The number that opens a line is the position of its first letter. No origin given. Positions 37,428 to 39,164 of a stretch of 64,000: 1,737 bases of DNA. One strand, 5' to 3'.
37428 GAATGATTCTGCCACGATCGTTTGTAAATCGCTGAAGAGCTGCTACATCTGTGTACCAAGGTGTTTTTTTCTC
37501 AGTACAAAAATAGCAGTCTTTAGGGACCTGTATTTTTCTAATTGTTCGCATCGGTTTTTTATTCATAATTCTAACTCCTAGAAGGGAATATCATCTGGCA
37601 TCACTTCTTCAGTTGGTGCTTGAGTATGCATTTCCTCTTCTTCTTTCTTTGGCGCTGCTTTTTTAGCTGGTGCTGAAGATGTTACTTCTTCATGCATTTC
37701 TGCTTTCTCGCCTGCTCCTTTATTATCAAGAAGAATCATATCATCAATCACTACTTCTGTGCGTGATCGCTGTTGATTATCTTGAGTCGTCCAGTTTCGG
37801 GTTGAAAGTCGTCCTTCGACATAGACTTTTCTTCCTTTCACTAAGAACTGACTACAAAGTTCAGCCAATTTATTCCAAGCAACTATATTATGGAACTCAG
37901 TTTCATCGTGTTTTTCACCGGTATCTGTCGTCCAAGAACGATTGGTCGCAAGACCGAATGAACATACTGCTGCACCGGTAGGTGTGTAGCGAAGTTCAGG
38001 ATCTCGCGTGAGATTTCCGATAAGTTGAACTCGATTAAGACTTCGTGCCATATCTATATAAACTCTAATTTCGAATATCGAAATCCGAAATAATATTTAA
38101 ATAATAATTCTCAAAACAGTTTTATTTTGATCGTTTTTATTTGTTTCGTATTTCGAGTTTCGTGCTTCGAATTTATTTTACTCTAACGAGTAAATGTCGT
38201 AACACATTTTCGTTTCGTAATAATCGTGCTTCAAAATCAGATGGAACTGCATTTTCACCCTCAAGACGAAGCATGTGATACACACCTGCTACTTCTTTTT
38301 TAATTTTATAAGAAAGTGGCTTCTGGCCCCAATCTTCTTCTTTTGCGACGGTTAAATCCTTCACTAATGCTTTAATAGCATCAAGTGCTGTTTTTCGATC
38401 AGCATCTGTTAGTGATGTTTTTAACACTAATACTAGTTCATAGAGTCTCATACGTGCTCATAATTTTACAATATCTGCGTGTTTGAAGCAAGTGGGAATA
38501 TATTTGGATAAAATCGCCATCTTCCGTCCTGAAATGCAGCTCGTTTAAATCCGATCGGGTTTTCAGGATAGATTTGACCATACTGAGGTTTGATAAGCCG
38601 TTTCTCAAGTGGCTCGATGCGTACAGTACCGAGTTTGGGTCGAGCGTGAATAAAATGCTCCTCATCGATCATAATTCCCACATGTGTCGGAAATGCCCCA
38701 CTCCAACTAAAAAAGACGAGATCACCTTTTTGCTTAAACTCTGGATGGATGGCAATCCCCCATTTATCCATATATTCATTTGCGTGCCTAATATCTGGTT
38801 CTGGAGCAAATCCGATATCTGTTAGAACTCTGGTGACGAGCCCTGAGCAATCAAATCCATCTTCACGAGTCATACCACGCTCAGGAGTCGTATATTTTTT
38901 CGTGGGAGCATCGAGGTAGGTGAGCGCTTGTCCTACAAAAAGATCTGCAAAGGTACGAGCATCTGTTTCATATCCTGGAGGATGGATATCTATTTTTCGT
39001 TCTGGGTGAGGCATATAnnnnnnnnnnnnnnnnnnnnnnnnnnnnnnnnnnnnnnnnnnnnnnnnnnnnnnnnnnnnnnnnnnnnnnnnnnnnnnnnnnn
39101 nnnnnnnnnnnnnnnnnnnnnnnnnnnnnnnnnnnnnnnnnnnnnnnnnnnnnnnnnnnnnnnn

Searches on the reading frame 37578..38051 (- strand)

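Call 75: search_protein_families(library=pfam, proteins=[window:37578-38051:-], max_evalue=0.001)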
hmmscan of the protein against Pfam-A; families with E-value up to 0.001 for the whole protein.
window:37578-38051:- (157 aa): 2 families
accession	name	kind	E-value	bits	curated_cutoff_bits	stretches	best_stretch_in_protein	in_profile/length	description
PF00436.31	SSB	-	2.2e-38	130.9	26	1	5-106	1-102/104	Single-strand binding protein family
PF22657.2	SSB_1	-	1.2e-05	25.8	27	1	6-86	1-79/91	Another single-strand binding protein family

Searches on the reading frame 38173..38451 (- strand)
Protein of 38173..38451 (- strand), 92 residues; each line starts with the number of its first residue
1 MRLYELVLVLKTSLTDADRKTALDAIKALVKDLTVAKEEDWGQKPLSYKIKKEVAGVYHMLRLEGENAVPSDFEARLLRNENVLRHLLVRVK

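Call 75: search_protein_families(library=pfam, proteins=[window:38173-38451:-], max_evalue=0.001)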
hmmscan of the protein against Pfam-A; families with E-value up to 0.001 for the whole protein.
window:38173-38451:- (92 aa): 1 family
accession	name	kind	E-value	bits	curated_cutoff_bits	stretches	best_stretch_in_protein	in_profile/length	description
PF01250.22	Ribosomal_S6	-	6.3e-20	71.6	27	1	4-90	2-90/90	Ribosomal protein S6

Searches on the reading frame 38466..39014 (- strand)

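Call 75: search_protein_families(library=pfam, proteins=[window:38466-39014:-], max_evalue=0.001)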
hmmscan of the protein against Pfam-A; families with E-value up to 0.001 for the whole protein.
window:38466-39014:- (182 aa): 1 family
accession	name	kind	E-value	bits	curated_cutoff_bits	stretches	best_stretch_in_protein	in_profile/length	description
PF00877.26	NLPC_P60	-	2.5e-13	50.4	23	1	49-145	9-100/105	NlpC/P60 family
